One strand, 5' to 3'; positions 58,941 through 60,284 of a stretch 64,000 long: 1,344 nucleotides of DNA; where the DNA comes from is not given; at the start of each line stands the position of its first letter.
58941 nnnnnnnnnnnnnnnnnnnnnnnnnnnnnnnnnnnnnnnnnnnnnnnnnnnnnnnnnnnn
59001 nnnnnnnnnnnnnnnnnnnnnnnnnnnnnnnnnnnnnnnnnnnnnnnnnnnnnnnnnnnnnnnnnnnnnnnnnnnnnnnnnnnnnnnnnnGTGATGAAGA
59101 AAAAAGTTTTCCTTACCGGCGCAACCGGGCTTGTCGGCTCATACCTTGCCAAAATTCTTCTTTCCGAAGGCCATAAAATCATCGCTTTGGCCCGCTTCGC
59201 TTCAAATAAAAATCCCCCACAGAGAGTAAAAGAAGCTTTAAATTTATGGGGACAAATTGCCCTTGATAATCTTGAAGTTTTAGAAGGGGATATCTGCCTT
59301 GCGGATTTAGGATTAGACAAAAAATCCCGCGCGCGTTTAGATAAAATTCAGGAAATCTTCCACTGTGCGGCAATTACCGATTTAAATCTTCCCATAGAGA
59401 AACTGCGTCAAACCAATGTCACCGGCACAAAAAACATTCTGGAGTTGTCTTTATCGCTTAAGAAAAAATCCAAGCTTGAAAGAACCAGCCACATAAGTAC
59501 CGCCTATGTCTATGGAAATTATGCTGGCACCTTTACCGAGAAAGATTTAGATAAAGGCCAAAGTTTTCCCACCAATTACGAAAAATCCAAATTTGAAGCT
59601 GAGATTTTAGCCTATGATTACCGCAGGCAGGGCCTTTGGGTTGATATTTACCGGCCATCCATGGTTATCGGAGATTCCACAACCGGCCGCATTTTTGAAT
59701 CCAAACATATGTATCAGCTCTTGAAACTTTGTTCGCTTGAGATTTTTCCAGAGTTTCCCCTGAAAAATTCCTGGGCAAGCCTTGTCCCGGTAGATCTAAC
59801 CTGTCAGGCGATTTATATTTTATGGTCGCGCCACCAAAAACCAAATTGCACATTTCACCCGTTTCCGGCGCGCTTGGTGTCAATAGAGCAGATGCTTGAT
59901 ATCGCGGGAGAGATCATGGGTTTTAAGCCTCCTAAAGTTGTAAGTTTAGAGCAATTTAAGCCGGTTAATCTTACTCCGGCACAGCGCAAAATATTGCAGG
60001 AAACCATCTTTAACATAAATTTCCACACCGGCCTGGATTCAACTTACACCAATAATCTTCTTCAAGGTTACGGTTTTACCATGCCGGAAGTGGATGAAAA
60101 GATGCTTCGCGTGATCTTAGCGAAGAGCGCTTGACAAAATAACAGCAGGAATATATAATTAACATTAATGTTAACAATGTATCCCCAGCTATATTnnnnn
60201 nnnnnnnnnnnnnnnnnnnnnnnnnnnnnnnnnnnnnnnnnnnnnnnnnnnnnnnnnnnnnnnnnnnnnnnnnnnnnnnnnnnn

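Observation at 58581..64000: Accessory island: Xis-like HTH + ACP + thioester-reductase-like SDR + nitroreductase + CrtI-like oxidoreductase + membrane protein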

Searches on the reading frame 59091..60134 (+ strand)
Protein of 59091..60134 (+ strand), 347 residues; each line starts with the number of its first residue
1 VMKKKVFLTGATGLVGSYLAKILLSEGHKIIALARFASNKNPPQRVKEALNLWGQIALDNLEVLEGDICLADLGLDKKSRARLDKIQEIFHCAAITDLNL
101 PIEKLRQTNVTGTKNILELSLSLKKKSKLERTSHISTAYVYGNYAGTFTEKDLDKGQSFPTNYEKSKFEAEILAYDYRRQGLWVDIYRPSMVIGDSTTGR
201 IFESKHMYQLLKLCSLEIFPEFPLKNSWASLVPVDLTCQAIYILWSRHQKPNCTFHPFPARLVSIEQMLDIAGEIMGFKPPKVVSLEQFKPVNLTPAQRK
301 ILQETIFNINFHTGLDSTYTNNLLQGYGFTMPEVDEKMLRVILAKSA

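Call 5: search_protein_families(library=pfam, proteins=[window:59091-60134:+], max_evalue=0.01)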
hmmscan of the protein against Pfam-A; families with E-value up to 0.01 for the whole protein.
window:59091-60134:+ (347 aa): 8 families
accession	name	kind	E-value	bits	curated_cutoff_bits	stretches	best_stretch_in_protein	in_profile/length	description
PF07993.18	NAD_binding_4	-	7.8e-51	173.1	20.1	1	8-241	1-258/258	Male sterility protein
PF01370.27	Epimerase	-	4.3e-21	75.9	20.9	1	6-208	1-187/240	NAD dependent epimerase/dehydratase family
PF16363.11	GDP_Man_Dehyd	-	1.1e-15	58.4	27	1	8-180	2-170/332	GDP-mannose 4,6 dehydratase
PF01073.25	3Beta_HSD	-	2.5e-06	27.1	22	1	8-173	2-156/280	3-beta hydroxysteroid dehydrogenase/isomerase family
PF04321.23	RmlD_sub_bind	-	2.4e-05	24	27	1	5-174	2-136/287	RmlD substrate binding domain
PF05368.20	NmrA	-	0.0003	20.9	27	1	2-40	1-39/298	NmrA-like family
PF02719.21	Polysacc_synt_2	-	0.00045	19.9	20.2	1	6-124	1-119/293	Polysaccharide biosynthesis protein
PF08659.16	KR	-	0.0077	16.6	22.6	0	7-99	4-95/180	KR domain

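Call 8: find_homologous_proteins(query=window:59091-60134:+, max_evalue=1e-10)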
Query window:59091-60134:+ (347 aa): 1680 proteins with E <= 1e-10 among 3926 candidates; the best 120 are listed.
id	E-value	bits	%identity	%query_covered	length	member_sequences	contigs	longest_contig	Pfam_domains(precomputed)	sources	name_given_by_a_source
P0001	3.3e-230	781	100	100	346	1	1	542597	PF04321.24,PF16363.12,PF01073.26,PF07993.19,PF01370.28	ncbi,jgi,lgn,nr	ncbi:MAG: SDR family oxidoreductase [Candidatus Omnitrophica bacterium]|jgi:thioester reductase-like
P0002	4.8e-108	379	49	98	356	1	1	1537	PF04321.24,PF16363.12,PF01073.26,PF07993.19,PF01370.28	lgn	-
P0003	2.8e-107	377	51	97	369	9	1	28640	PF04321.24,PF16363.12,PF02719.22,PF01073.26,PF07993.19,PF01370.28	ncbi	ncbi:MAG: SDR family oxidoreductase [Candidatus Omnitrophota bacterium]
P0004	8.8e-106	372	50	99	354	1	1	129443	PF04321.24,PF16363.12,PF05368.20,PF01073.26,PF07993.19,PF01370.28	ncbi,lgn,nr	ncbi:MAG: SDR family oxidoreductase [Candidatus Omnitrophica bacterium]|nr:SDR family oxidoreductase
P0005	4.0e-105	370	50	99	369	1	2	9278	PF04321.24,PF16363.12,PF05368.20,PF01073.26,PF07993.19,PF01370.28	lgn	-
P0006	1.1e-104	368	49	98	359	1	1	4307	PF04321.24,PF16363.12,PF01073.26,PF07993.19,PF01370.28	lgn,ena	-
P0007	1.7e-104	368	49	98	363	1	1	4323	PF04321.24,PF16363.12,PF02719.22,PF01073.26,PF07993.19,PF01370.28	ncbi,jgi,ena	-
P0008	3.1e-104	367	48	98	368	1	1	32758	PF04321.24,PF16363.12,PF05368.20,PF01073.26,PF07993.19,PF01370.28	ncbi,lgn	-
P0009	6.6e-104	366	50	99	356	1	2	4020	PF04321.24,PF16363.12,PF01073.26,PF07993.19,PF01370.28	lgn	-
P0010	1.0e-103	365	50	97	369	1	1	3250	PF04321.24,PF16363.12,PF01073.26,PF07993.19,PF01370.28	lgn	-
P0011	8.9e-103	362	50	99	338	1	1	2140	PF16363.12,PF01073.26,PF07993.19,PF01370.28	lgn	-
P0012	1.6e-102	361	49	98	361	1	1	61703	PF04321.24,PF16363.12,PF02719.22,PF05368.20,PF01073.26,PF07993.19,PF01370.28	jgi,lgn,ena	-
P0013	4.8e-100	353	47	98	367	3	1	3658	PF04321.24,PF16363.12,PF05368.20,PF01073.26,PF07993.19,PF01370.28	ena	-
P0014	2.1e-99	351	48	97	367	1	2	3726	PF04321.24,PF16363.12,PF02719.22,PF01073.26,PF07993.19,PF01370.28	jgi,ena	-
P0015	3.8e-99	350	47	98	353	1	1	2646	PF04321.24,PF16363.12,PF01073.26,PF07993.19,PF01370.28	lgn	-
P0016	1.3e-98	348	47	98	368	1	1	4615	PF04321.24,PF16363.12,PF01073.26,PF07993.19,PF01370.28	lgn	-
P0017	7.3e-98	346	47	97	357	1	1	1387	PF04321.24,PF16363.12,PF05368.20,PF01073.26,PF07993.19,PF01370.28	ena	-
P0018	1.0e-97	345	48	97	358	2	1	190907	PF04321.24,PF16363.12,PF01073.26,PF07993.19,PF01370.28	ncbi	-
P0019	1.7e-97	345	47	97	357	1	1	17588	PF04321.24,PF16363.12,PF01073.26,PF07993.19,PF01370.28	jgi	-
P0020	8.4e-97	342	48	96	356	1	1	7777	PF04321.24,PF16363.12,PF01073.26,PF07993.19,PF01370.28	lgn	-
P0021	3.1e-94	334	48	95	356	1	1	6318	PF04321.24,PF16363.12,PF01073.26,PF07993.19,PF01370.28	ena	-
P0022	6.2e-94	333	49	94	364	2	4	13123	PF04321.24,PF16363.12,PF05368.20,PF01073.26,PF07993.19,PF01370.28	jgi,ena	-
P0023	9.5e-94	332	47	98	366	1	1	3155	PF04321.24,PF16363.12,PF05368.20,PF01073.26,PF07993.19,PF01370.28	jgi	jgi:long-chain acyl-CoA synthetase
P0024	3.2e-93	330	49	94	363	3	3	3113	PF04321.24,PF16363.12,PF05368.20,PF01073.26,PF07993.19,PF01370.28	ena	-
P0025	5.5e-92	326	46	98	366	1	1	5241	PF04321.24,PF16363.12,PF05368.20,PF01073.26,PF07993.19,PF01370.28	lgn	-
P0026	1.9e-91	325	47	98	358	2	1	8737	PF04321.24,PF16363.12,PF02719.22,PF05368.20,PF01073.26,PF07993.19,PF01370.28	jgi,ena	-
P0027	3.4e-91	324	48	98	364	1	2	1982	PF16363.12,PF01073.26,PF07993.19,PF01370.28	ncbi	-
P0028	4.5e-91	323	45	99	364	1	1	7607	PF04321.24,PF16363.12,PF01073.26,PF07993.19,PF01370.28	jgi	-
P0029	2.2e-90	321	44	98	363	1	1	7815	PF04321.24,PF16363.12,PF01073.26,PF07993.19,PF01370.28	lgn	-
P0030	8.8e-90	319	47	95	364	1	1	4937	PF04321.24,PF16363.12,PF05368.20,PF01073.26,PF07993.19,PF01370.28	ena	-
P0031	4.7e-89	317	47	96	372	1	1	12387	PF04321.24,PF16363.12,PF01073.26,PF07993.19,PF01370.28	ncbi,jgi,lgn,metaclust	metaclust:\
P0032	6.6e-89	316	47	98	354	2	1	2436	PF04321.24,PF16363.12,PF05368.20,PF01073.26,PF07993.19,PF01370.28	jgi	-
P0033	2.3e-88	315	46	98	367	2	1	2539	PF04321.24,PF16363.12,PF05368.20,PF01073.26,PF07993.19,PF01370.28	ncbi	-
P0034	6.1e-88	313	46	99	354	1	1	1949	PF04321.24,PF16363.12,PF01073.26,PF07993.19,PF01370.28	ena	-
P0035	1.6e-87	312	47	96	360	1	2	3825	PF04321.24,PF16363.12,PF01073.26,PF07993.19,PF01370.28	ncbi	-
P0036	1.6e-87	312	44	97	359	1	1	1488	PF04321.24,PF16363.12,PF05368.20,PF01073.26,PF07993.19,PF01370.28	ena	-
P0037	8.3e-87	309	46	96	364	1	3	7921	PF04321.24,PF16363.12,PF01073.26,PF07993.19,PF01370.28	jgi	jgi:long-chain acyl-CoA synthetase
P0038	9.0e-87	309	47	98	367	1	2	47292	PF16363.12,PF01073.26,PF07993.19,PF01370.28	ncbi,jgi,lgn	jgi:long-chain acyl-CoA synthetase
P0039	1.3e-86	309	45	97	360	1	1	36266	PF04321.24,PF16363.12,PF05368.20,PF01073.26,PF07993.19,PF01370.28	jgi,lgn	jgi:thioester reductase-like protein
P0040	2.3e-86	308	45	98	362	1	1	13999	PF04321.24,PF16363.12,PF01073.26,PF07993.19,PF01370.28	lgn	-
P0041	2.6e-86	308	45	97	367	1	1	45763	PF04321.24,PF16363.12,PF05368.20,PF01073.26,PF07993.19,PF01370.28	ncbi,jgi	jgi:long-chain acyl-CoA synthetase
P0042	3.0e-86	308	46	98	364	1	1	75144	PF04321.24,PF16363.12,PF02719.22,PF01073.26,PF07993.19,PF01370.28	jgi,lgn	jgi:long-chain acyl-CoA synthetase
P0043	5.8e-86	307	50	82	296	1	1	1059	PF16363.12,PF01073.26,PF07993.19,PF01370.28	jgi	jgi:thioester reductase-like protein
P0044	5.9e-86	307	45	99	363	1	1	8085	PF04321.24,PF16363.12,PF05368.20,PF01073.26,PF07993.19,PF01370.28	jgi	jgi:thioester reductase-like protein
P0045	8.5e-86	306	43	99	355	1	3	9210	PF04321.24,PF16363.12,PF01073.26,PF07993.19,PF01370.28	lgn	-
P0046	2.1e-85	305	44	99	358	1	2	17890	PF04321.24,PF16363.12,PF01073.26,PF07993.19,PF01370.28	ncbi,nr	ncbi:MAG: SDR family oxidoreductase [Candidatus Omnitrophica bacterium]|nr:SDR family oxidoreductase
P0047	2.4e-85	305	46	99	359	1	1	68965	PF04321.24,PF16363.12,PF01073.26,PF07993.19,PF01370.28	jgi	jgi:thioester reductase-like protein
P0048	5.2e-85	304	46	97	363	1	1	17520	PF04321.24,PF16363.12,PF01073.26,PF07993.19,PF01370.28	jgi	jgi:thioester reductase-like protein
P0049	7.0e-85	303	45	97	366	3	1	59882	PF04321.24,PF16363.12,PF01073.26,PF07993.19,PF01370.28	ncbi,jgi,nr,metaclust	ncbi:MAG: hypothetical protein AMJ78_00285 [Omnitrophica WOR_2 bacterium SM23_29]|nr:MAG: hypothetic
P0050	9.1e-85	303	46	99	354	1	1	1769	PF04321.24,PF16363.12,PF01073.26,PF07993.19,PF01370.28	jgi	jgi:thioester reductase-like protein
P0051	1.1e-84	302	48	89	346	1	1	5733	PF04321.24,PF16363.12,PF05368.20,PF01073.26,PF07993.19,PF01370.28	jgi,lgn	jgi:thioester reductase-like protein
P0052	1.2e-84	302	43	99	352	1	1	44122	PF04321.24,PF16363.12,PF05368.20,PF01073.26,PF07993.19,PF01370.28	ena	-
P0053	2.5e-84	301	45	97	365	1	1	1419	PF04321.24,PF16363.12,PF02719.22,PF01073.26,PF07993.19,PF01370.28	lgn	-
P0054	3.8e-84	301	45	96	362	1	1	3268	PF04321.24,PF16363.12,PF01073.26,PF07993.19,PF01370.28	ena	-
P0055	4.7e-84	300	45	99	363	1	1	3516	PF04321.24,PF16363.12,PF02719.22,PF01073.26,PF07993.19,PF01370.28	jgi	jgi:thioester reductase-like protein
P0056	1.1e-83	299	43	95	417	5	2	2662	PF04321.24,PF16363.12,PF01073.26,PF07993.19,PF01370.28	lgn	-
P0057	1.4e-83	299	45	96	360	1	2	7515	PF16363.12,PF05368.20,PF01073.26,PF07993.19,PF01370.28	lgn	-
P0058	1.7e-83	299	46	98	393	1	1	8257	PF04321.24,PF16363.12,PF07993.19,PF01370.28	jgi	-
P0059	1.9e-83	298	45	98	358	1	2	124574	PF04321.24,PF16363.12,PF02719.22,PF05368.20,PF01073.26,PF07993.19,PF01370.28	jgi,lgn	jgi:long-chain acyl-CoA synthetase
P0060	2.6e-83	298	46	97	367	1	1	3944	PF04321.24,PF16363.12,PF01073.26,PF07993.19,PF01370.28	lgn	-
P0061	4.0e-83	297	44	97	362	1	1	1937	PF04321.24,PF16363.12,PF02719.22,PF05368.20,PF01073.26,PF07993.19,PF01370.28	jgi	jgi:thioester reductase-like protein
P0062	4.2e-83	297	46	95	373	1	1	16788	PF04321.24,PF16363.12,PF01073.26,PF07993.19,PF01370.28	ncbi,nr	ncbi:MAG: SDR family oxidoreductase [Candidatus Omnitrophota bacterium]|nr:SDR family oxidoreductase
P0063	4.5e-83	297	46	97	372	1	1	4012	PF04321.24,PF16363.12,PF01073.26,PF07993.19,PF01370.28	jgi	jgi:thioester reductase-like protein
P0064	6.0e-83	297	46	98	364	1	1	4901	PF16363.12,PF02719.22,PF01073.26,PF07993.19,PF01370.28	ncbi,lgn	-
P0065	8.2e-83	296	45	98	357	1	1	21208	PF04321.24,PF16363.12,PF01073.26,PF07993.19,PF01370.28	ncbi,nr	ncbi:MAG: SDR family oxidoreductase [Candidatus Omnitrophica bacterium]|nr:SDR family oxidoreductase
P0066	2.2e-82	295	45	98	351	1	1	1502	PF04321.24,PF16363.12,PF01073.26,PF07993.19,PF01370.28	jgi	jgi:thioester reductase-like protein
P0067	2.8e-82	295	45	98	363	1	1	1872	PF04321.24,PF16363.12,PF02719.22,PF01073.26,PF07993.19,PF01370.28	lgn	-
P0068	4.8e-82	294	46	99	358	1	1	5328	PF04321.24,PF16363.12,PF02719.22,PF05368.20,PF01073.26,PF07993.19,PF01370.28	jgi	jgi:thioester reductase-like protein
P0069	7.8e-82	293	43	97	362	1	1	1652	PF04321.24,PF16363.12,PF02719.22,PF01073.26,PF07993.19,PF01370.28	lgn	-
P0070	8.4e-82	293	43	98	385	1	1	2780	PF04321.24,PF16363.12,PF01073.26,PF07993.19,PF01370.28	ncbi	-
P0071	9.6e-82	293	42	98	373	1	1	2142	PF04321.24,PF16363.12,PF05368.20,PF01073.26,PF07993.19,PF01370.28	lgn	-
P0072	1.1e-81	293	43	97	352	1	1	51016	PF04321.24,PF16363.12,PF05368.20,PF01073.26,PF07993.19,PF01370.28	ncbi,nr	ncbi:MAG: SDR family oxidoreductase [Candidatus Omnitrophica bacterium]|nr:SDR family oxidoreductase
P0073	1.1e-81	293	43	97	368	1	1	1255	PF04321.24,PF16363.12,PF02719.22,PF05368.20,PF01073.26,PF07993.19,PF01370.28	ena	-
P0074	1.3e-81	292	44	98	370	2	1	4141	PF04321.24,PF16363.12,PF02719.22,PF05368.20,PF01073.26,PF07993.19,PF01370.28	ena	-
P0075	1.0e-80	289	44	97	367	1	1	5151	PF16363.12,PF05368.20,PF01073.26,PF07993.19,PF01370.28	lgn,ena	-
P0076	1.0e-80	289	43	98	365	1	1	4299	PF04321.24,PF16363.12,PF01073.26,PF07993.19,PF01370.28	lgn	-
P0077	1.1e-80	289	44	97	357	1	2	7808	PF04321.24,PF16363.12,PF05368.20,PF01073.26,PF07993.19,PF01370.28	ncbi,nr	ncbi:MAG: SDR family oxidoreductase [Candidatus Omnitrophica bacterium]|nr:SDR family oxidoreductase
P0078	1.8e-80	289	43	97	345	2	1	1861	PF04321.24,PF16363.12,PF01073.26,PF07993.19,PF01370.28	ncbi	-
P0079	3.0e-80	288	42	98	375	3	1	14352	PF04321.24,PF16363.12,PF05368.20,PF01073.26,PF07993.19,PF01370.28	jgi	-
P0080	3.4e-80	288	44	99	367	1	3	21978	PF04321.24,PF16363.12,PF05368.20,PF01073.26,PF07993.19,PF01370.28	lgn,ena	-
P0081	1.2e-79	286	45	99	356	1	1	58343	PF04321.24,PF16363.12,PF01073.26,PF07993.19,PF01370.28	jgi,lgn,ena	-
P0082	1.5e-79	286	43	93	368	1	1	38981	PF16363.12,PF01073.26,PF07993.19,PF01370.28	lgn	-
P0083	5.5e-79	284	46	89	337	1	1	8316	PF16363.12,PF01073.26,PF07993.19,PF01370.28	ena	-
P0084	7.7e-79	283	43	98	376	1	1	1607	PF04321.24,PF16363.12,PF01073.26,PF07993.19,PF01370.28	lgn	-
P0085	1.2e-78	283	42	99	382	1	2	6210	PF04321.24,PF16363.12,PF01073.26,PF07993.19,PF01370.28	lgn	-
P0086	8.2e-78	280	42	98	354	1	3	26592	PF04321.24,PF16363.12,PF05368.20,PF01073.26,PF07993.19,PF01370.28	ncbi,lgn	-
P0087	1.3e-77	279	44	97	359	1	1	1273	PF04321.24,PF16363.12,PF01073.26,PF07993.19,PF01370.28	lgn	-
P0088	2.4e-77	278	42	96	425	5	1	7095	PF04321.24,PF16363.12,PF01073.26,PF07993.19,PF01370.28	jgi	-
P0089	4.9e-77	277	38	99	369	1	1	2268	PF04321.24,PF16363.12,PF01073.26,PF07993.19,PF01370.28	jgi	jgi:thioester reductase-like protein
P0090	5.8e-77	277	43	97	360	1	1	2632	PF04321.24,PF16363.12,PF02719.22,PF01073.26,PF07993.19,PF01370.28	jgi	jgi:thioester reductase-like protein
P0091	4.2e-76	274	43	94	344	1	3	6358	PF04321.24,PF16363.12,PF01073.26,PF07993.19,PF01370.28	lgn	-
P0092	6.6e-76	274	42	96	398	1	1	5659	PF04321.24,PF16363.12,PF05368.20,PF01073.26,PF07993.19,PF01370.28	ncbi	-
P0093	5.4e-75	271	42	97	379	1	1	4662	PF04321.24,PF16363.12,PF01073.26,PF07993.19,PF01370.28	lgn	-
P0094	2.1e-74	269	41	94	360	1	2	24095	PF04321.24,PF16363.12,PF01073.26,PF07993.19,PF01370.28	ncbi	-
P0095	2.2e-74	269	44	89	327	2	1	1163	PF04321.24,PF16363.12,PF01073.26,PF07993.19,PF01370.28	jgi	jgi:long-chain acyl-CoA synthetase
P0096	1.0e-73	266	41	96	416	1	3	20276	PF04321.24,PF16363.12,PF01073.26,PF07993.19,PF01370.28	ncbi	-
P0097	1.2e-73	266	40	99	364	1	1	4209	PF04321.24,PF16363.12,PF01073.26,PF07993.19,PF01370.28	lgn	-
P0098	3.1e-73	265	41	98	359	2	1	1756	PF04321.24,PF16363.12,PF01073.26,PF07993.19,PF01370.28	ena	-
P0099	4.5e-73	264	45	88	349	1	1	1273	PF04321.24,PF16363.12,PF05368.20,PF01073.26,PF07993.19,PF01370.28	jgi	jgi:thioester reductase-like protein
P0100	9.6e-73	263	38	99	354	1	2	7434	PF04321.24,PF16363.12,PF01073.26,PF07993.19,PF01370.28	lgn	-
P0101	1.3e-72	263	41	96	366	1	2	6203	PF04321.24,PF16363.12,PF01073.26,PF07993.19,PF01370.28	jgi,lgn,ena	-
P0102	1.4e-72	263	40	97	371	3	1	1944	PF16363.12,PF01073.26,PF07993.19,PF01370.28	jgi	-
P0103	2.3e-72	262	42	97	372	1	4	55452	PF04321.24,PF16363.12,PF05368.20,PF01073.26,PF07993.19,PF13460.13,PF01370.28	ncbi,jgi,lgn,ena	-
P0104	1.0e-70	257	45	83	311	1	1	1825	PF04321.24,PF16363.12,PF01073.26,PF07993.19,PF01370.28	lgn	-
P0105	1.4e-70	256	38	99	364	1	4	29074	PF04321.24,PF16363.12,PF05368.20,PF01073.26,PF07993.19,PF01370.28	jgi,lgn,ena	-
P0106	5.1e-69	251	53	70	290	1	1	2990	PF04321.24,PF16363.12,PF02719.22,PF01073.26,PF07993.19,PF01370.28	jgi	-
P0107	2.2e-68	249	40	99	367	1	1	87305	PF04321.24,PF16363.12,PF01073.26,PF07993.19,PF01370.28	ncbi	-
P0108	7.5e-68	247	39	96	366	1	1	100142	PF04321.24,PF16363.12,PF05368.20,PF01073.26,PF07993.19,PF01370.28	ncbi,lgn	-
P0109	1.9e-67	246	40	98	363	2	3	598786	PF04321.24,PF16363.12,PF05368.20,PF01073.26,PF07993.19,PF01370.28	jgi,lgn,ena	-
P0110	4.0e-66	241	37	96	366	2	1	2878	PF16363.12,PF01073.26,PF07993.19,PF01370.28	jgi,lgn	jgi:thioester reductase-like protein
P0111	9.8e-66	240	41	95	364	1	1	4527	PF04321.24,PF16363.12,PF01073.26,PF07993.19,PF01370.28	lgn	-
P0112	1.8e-64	236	36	97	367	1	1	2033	PF16363.12,PF02719.22,PF01073.26,PF07993.19,PF01370.28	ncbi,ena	-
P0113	2.7e-64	235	39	99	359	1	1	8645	PF16363.12,PF01073.26,PF07993.19,PF01370.28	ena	-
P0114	5.0e-64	235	39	96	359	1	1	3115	PF04321.24,PF16363.12,PF05368.20,PF01073.26,PF07993.19,PF01370.28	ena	-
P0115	1.0e-63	234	41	82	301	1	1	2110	PF07993.19,PF01370.28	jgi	jgi:long-chain acyl-CoA synthetase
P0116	1.6e-62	230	40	98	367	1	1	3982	PF16363.12,PF01073.26,PF07993.19,PF01370.28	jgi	-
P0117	1.8e-62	229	38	97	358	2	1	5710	PF16363.12,PF02719.22,PF01073.26,PF07993.19,PF01370.28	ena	-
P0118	1.9e-62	229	38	98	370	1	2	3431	PF04321.24,PF16363.12,PF01073.26,PF07993.19,PF01370.28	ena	-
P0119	6.7e-62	228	38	96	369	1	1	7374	PF04321.24,PF16363.12,PF02719.22,PF01073.26,PF07993.19,PF13460.13,PF01370.28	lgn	-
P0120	1.3e-61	227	38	97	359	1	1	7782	PF16363.12,PF02719.22,PF01073.26,PF07993.19,PF01370.28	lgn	-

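Call 9: search_protein_families(library=ncbifam, proteins=[window:59091-60134:+], max_evalue=0.01)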
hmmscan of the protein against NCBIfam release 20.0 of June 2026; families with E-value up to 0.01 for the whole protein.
window:59091-60134:+ (347 aa): 27 families (the best 25 are shown)
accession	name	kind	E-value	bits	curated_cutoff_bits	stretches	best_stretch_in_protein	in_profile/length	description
NF005539.0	PRK07201.1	equivalog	1.2e-46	159.8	549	1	6-335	3-340/657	SDR family oxidoreductase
TIGR01746.1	Thioester-redct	subfamily_domain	2.3e-43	148.9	213.35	1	5-288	1-291/371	thioester reductase domain-containing protein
NF038078.1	NRPS_MxcG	equivalog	3.2e-23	81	2300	1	3-271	1082-1350/1442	myxochelin non-ribosomal peptide synthetase MxcG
TIGR03443.1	alpha_am_amid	equivalog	5.4e-23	80.4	1030.1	1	3-237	972-1223/1390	L-aminoadipate-semialdehyde dehydrogenase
NF047350.1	aureusi_NRPS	equivalog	5.9e-21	73.2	2500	1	5-201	2029-2223/2373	aureusimine non-ribosomal peptide synthetase AusA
NF041592.1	carboxyl_red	equivalog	8.9e-19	66.6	1300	1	4-197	765-977/1160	carboxylic acid reductase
TIGR03466.1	HpnA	hypoth_equivalog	2e-18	66.4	367.65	1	5-196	2-174/327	hopanoid-associated sugar epimerase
TIGR04180.1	EDH_00030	hypoth_equivalog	5.8e-14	51.9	475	1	6-196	1-179/297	NAD-dependent 4,6-dehydratase LegB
NF042422.1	oxyalk_red_OleD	equivalog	2.4e-08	33.7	580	1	5-194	2-170/329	2-alkyl-3-oxoalkanoate reductase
TIGR01181.1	dTDP_gluc_dehyt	equivalog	8.1e-08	31.7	365.1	1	6-190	2-179/321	dTDP-glucose 4,6-dehydratase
TIGR02622.1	CDP_4_6_dhtase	equivalog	9.8e-08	31.5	278.45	1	3-179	4-170/352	CDP-glucose 4,6-dehydratase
NF052578.1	StrlDmthSdmBMthl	equivalog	1.1e-07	31.9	600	1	7-194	4-171/328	sterol demethylase protein SdmB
TIGR02197.1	heptose_epim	equivalog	2.2e-07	30.4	274.6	1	7-168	2-143/316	ADP-glyceromanno-heptose 6-epimerase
TIGR01179.1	galE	equivalog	5.5e-07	28.7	262.3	1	5-205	1-189/332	UDP-glucose 4-epimerase GalE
NF043036.1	ErythonDh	equivalog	6.3e-07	28.9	325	1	5-185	2-170/321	D-erythronate dehydrogenase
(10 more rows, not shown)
